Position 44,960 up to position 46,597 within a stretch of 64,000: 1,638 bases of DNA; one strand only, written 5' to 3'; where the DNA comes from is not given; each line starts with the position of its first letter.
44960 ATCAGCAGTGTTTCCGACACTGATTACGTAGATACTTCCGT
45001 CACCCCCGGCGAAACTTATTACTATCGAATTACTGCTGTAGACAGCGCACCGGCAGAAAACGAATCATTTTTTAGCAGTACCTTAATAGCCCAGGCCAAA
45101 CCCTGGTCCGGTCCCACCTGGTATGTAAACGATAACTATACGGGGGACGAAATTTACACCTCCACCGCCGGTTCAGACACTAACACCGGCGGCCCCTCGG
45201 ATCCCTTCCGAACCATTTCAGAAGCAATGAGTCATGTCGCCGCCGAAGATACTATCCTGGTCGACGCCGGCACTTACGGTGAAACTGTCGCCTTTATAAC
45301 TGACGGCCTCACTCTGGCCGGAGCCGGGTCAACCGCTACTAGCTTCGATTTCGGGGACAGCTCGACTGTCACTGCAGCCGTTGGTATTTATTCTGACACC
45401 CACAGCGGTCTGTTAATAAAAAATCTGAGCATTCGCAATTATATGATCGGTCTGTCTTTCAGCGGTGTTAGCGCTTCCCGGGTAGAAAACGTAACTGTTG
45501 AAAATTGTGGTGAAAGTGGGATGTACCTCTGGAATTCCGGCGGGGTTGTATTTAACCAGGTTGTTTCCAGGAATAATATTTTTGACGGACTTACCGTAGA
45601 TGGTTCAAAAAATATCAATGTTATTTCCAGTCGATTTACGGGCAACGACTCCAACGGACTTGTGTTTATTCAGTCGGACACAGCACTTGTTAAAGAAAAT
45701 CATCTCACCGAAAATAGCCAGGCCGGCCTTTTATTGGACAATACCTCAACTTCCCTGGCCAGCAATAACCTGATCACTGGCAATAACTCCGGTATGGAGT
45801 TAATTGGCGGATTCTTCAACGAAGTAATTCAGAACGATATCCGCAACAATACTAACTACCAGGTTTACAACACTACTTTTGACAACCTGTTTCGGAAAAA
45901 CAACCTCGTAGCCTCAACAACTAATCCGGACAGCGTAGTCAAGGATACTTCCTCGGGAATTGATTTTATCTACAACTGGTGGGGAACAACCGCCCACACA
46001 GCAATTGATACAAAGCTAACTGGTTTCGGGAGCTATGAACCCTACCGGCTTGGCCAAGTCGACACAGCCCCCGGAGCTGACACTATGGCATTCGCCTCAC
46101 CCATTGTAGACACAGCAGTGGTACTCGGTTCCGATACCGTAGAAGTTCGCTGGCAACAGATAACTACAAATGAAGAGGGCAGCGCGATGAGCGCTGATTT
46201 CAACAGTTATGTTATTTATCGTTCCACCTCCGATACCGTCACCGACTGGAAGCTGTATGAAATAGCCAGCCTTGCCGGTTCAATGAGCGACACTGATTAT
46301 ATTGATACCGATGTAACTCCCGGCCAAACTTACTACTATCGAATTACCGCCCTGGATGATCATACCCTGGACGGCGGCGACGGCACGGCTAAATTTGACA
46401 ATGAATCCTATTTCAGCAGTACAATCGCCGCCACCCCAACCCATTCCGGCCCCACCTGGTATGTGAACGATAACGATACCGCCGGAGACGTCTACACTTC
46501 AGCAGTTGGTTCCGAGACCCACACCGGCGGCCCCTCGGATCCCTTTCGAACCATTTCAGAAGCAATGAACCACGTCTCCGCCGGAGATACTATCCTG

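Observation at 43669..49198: Four recently duplicated modules of about 1.35 kb inside the 7 kb giant gene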

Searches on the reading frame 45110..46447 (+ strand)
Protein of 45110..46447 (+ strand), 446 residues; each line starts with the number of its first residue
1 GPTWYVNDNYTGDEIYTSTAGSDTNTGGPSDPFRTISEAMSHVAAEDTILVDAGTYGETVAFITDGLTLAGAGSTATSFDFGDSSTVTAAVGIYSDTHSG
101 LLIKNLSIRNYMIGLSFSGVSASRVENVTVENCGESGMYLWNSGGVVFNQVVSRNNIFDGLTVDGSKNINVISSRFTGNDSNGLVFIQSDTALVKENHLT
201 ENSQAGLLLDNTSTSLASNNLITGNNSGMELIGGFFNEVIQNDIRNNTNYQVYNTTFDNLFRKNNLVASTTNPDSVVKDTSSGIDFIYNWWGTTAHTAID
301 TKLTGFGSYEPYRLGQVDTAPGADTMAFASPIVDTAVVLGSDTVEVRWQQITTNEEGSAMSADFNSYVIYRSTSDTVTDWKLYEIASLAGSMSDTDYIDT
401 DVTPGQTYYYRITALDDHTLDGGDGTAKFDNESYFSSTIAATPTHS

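Call 31: search_solved_structures(query=window:45110-46447:+, max_evalue=0.01, show_alignments=1)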
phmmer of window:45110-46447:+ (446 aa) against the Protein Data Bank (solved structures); distinct sequences matched with E-value up to 0.01: 1.
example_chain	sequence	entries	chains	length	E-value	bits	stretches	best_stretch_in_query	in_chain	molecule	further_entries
3vst_A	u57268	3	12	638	0.002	20.5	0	15-61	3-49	Xylosidase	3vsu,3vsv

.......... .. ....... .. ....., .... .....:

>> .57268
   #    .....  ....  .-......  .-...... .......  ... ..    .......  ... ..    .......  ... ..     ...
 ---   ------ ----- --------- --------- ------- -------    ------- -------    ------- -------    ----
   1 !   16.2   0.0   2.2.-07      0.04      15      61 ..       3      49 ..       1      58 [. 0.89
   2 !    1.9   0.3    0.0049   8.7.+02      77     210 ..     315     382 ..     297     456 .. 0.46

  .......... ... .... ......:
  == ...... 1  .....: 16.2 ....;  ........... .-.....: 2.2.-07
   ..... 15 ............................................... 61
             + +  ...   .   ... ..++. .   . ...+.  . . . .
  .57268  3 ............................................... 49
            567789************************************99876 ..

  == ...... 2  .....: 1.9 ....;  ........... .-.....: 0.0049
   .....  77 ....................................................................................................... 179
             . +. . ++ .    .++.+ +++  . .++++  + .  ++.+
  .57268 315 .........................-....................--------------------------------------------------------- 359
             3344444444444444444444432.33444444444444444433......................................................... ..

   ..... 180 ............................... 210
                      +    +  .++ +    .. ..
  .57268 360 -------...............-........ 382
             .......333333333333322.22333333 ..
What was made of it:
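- The N-cap is a generic motif shared with the GH120 xylosidase 3vst (call 31).
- Tried and rejected: A sequence search of the PDB found only the N-cap match to GH120 (call 31).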

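Call 35: find_homologous_proteins(query=A1, max_evalue=1e-20)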
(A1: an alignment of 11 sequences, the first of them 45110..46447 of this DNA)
Query A1 (11 sequences) (446 aa, profile of the alignment): 7 proteins with E <= 1e-20 among 8000 candidates.
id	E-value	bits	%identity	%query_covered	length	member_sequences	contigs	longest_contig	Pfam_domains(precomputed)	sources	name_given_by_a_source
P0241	8.5e-91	323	33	98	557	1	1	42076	PF13229.13,PF07602.18,PF22842.4,PF05048.20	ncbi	ncbi:MAG: right-handed parallel beta-helix repeat-containing protein, partial [bacterium]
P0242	2.6e-86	308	29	74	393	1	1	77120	PF13229.13,PF05048.20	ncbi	ncbi:MAG: nitrous oxide reductase family maturation protein NosD, partial [bacterium]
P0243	5.4e-64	235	39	47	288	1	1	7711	PF13229.13,PF07602.18,PF22842.4,PF05048.20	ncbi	ncbi:MAG: right-handed parallel beta-helix repeat-containing protein, partial [bacterium]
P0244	2.1e-29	121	26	31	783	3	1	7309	PF13229.13,PF07602.18,PF18962.8,PF05048.20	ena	-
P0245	1.9e-25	108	31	30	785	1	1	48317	PF13229.13,PF05048.20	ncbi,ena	-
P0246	2.5e-23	101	33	9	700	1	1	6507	PF13229.13,PF05048.20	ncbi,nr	ncbi:MAG TPA: hypothetical protein C5S37_12850 [Methanophagales archaeon]|nr:hypothetical protein [M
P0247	1.2e-21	95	37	32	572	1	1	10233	-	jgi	-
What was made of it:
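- The best word-index hits to the module profile are proteins truncated at contig ends (call 35).
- Tried and rejected: The word-indexed profile search returned only 7 hits and wrongly suggested that the module is rare (call 35).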

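Call 50: predict_structure(alignment_id=A2)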
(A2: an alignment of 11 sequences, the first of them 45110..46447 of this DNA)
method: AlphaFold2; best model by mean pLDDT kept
length: 446 residues; sequences in the alignment: 11
mean_pLDDT: 85.7   pTM: 0.84
mean pLDDT of the five models: 85.7, 83.9, 83.0, 82.0, 77.2
residues with pLDDT >= 90: 229; 70-90: 160; 50-70: 34; < 50: 23
segments of 3 or more residues with pLDDT < 50: 314-323, 422-430
pLDDT, mean of each block of 10 residues (from residue 1): 89 84 91 94 95 94 96 92 92 96 97 98 97 97 97 97 98 97 97 96 98 94 95 92 90 89 84 80 81 73 72 47 60 78 87 77 78 77 73 89 86 73 47 67 67
secondary structure, 60 per line:
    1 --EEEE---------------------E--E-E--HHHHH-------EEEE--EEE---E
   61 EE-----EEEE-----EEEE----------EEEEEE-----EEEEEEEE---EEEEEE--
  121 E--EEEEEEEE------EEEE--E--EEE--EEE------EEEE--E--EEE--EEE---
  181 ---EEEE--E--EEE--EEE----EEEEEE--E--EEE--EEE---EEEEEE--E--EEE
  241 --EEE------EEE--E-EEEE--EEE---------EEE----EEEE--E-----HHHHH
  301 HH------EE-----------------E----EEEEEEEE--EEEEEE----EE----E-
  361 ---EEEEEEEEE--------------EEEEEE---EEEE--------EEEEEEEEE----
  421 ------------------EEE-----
elements in order: E3-6 H36-40 E48-51 E54-56 E60-62 E68-71 E77-80 E91-96 E102-109 E113-118 E124-131 E138-141 E147-149 E152-154 E161-164 E170-172 E175-177 E184-187 E193-195 E198-200 E205-210 E216-218 E221-223 E227-232 E238-240 E243-245 E252-254 E259-262 E265-267 E277-279 E284-287 H296-302 E333-340 E343-348 E364-372 E387-392 E396-399 E408-416 E439-441
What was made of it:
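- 45110..46447 (+): Module 2 (446 aa). The AlphaFold model shows a right-handed beta-helix over residues 1-290, a helix at 296-302 and an FN3-like sandwich at about 333-416. Model pLDDT 85.7, pTM 0.84 (call 50).
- On Right-handed parallel beta-helix (Pfam Beta_helix PF13229 / NosD PF05048 / DUF1565 PF07602; CASH-type): The model has pLDDT of 90 or more over most of residues 21-250, with regular three-strand coils (call 50).
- AlphaFold model of module 2, pLDDT 85.7 (call 50).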

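Call 53: fold_search(model_id=the predicted structure, library=pdb)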
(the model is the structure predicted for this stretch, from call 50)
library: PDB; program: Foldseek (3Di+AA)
matches with E <= 10: 1591; with E <= 0.001: 138
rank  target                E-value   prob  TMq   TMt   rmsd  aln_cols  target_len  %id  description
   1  8wm1_A                4.9e-09  1.00  0.44  0.43  15.7       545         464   12  DHS dehydratase (released 2024-10-02)
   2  2pyg_B                1.1e-08  1.00  0.42  0.50   4.4       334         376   18  Azotobacter vinelandii Mannuronan C-5 epimerase AlgE4 A-module (released 2008-05-27)
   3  2pyg_A                4.8e-08  1.00  0.43  0.50   6.8       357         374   17  Azotobacter vinelandii Mannuronan C-5 epimerase AlgE4 A-module (released 2008-05-27)
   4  2pyh_B                7.6e-08  1.00  0.46  0.53   5.9       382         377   15  Azotobacter vinelandii Mannuronan C-5 epimerase AlgE4 A-module complexed with mannuronan trisaccharide (released 2008-05-27)
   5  2pyh_A                1.8e-07  1.00  0.42  0.48   6.6       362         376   16  Azotobacter vinelandii Mannuronan C-5 epimerase AlgE4 A-module complexed with mannuronan trisaccharide (released 2008-05-27)
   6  6f7k_A                2.0e-07  1.00  0.46  0.38  23.2       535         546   10  Crystal structure of Dettilon tailspike protein (gp208) (released 2018-12-19)
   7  7chu_A                2.9e-07  1.00  0.43  0.38  14.3       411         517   12  Geobacillus virus E2 - ORF18 (released 2021-04-14)
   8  1ru4                  5.6e-07  1.00  0.41  0.45   8.7       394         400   18  Crystal structure of pectate lyase Pel9A (released 2004-04-13)
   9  8ja4                  8.2e-07  1.00  0.40  0.37  15.0       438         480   13  Structure of the alginate epimerase/lyase (released 2024-05-08)
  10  6f7k_B                9.4e-07  1.00  0.39  0.33  23.7       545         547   11  Crystal structure of Dettilon tailspike protein (gp208) (released 2018-12-19)
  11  6w4q_D                1.4e-06  1.00  0.39  0.24  20.0       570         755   11  Crystal structure of full-length tailspike protein 2 (TSP2, ORF211) ) from Escherichia coli O157:H7 bacteriophage CAB1 (released 2021-01-20)
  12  3vst_A                2.3e-06  1.00  0.50  0.36  11.4       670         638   11  The complex structure of XylC with Tris (released 2013-02-27)
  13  6w4q_A                5.0e-06  1.00  0.43  0.26  19.4       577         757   10  Crystal structure of full-length tailspike protein 2 (TSP2, ORF211) ) from Escherichia coli O157:H7 bacteriophage CAB1 (released 2021-01-20)
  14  5w6p_A                5.5e-06  1.00  0.41  0.28  18.4       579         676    9  Crystal structure of Bacteriophage CBA120 tailspike protein 2 enzymatically active domain (TSP2dN, orf211) (released 2018-10-24)
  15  6kqs_A                5.7e-06  1.00  0.42  0.31   9.7       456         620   11  Crystal Structure of GH136 lacto-N-biosidase from Eubacterium ramulus - selenomethionine derivative (released 2020-06-10)
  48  1x4x_MODEL_1_A        1.2e-04  1.00  0.19  0.68   4.5       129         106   16  Solution structure of the 6th fibronectin type III domain from human fibronectin type III domain containing pr (released 2005-11-15)
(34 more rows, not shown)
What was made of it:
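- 45110..46447 (+): Foldseek PDB matches: AlgE4 A-module 2pyg (1e-8), Pel9A 1ru4, phage tailspikes, GH120 3vst, and the FN3 domain 1x4x (call 53).
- On Right-handed parallel beta-helix (Pfam Beta_helix PF13229 / NosD PF05048 / DUF1565 PF07602; CASH-type): The top Foldseek hits are all beta-helix proteins at probability 1.00 (call 53).
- On Fibronectin type III domain: The tail of the model matches human FN3 1x4x with target-normalised TM 0.68 (call 53).
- On AlgE-type mannuronan C-5 epimerase: 2pyg/2pyh E 1e-8 to 2e-7, target-normalised TM about 0.5 (call 53).
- Foldseek matches to polysaccharide-active beta-helices and to FN3 (call 53).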

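Call 84: search_protein_representatives(alignment_id=A2)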
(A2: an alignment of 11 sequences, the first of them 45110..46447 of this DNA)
Query: 11 sequences, 466 profile positions. Proteins with E-value up to 0.001 (for the whole library): 173505; up to 1e-10: 64500; up to 1e-30: 8414. The best 150 are listed.
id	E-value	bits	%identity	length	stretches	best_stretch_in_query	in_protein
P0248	0.0e+00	2903.4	-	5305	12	3-463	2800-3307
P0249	0.0e+00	2558.1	-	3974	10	3-459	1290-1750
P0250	0.0e+00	2428.4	-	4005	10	3-464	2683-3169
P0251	0.0e+00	2425.1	-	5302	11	1-461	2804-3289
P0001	0.0e+00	2181.3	-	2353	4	1-463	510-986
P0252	0.0e+00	1871.3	-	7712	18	3-462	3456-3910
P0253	0.0e+00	1781.9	-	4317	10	3-461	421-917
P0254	0.0e+00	1488.2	-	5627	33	135-462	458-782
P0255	0.0e+00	1459.6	-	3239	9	3-463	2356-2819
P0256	0.0e+00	1418.8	-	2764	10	4-460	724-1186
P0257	0.0e+00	1397.1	-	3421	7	1-462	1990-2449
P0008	0.0e+00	1385.6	-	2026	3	1-465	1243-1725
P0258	0.0e+00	1370.9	-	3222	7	3-460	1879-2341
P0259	0.0e+00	1343.9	-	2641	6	3-460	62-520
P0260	0.0e+00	1333.4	-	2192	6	3-461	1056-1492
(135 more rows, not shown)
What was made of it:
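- Closest known: DUF1565 / NosD / CASH right-handed beta-helix surface proteins. Different: The specific module, with a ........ N-cap, a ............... linker and FN3, is found mainly in unnamed giant proteins of uncultured organisms (calls 35, 84).
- Tried and rejected: The exhaustive HMM search found 8414 proteins at E<=1e-30 (call 84).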
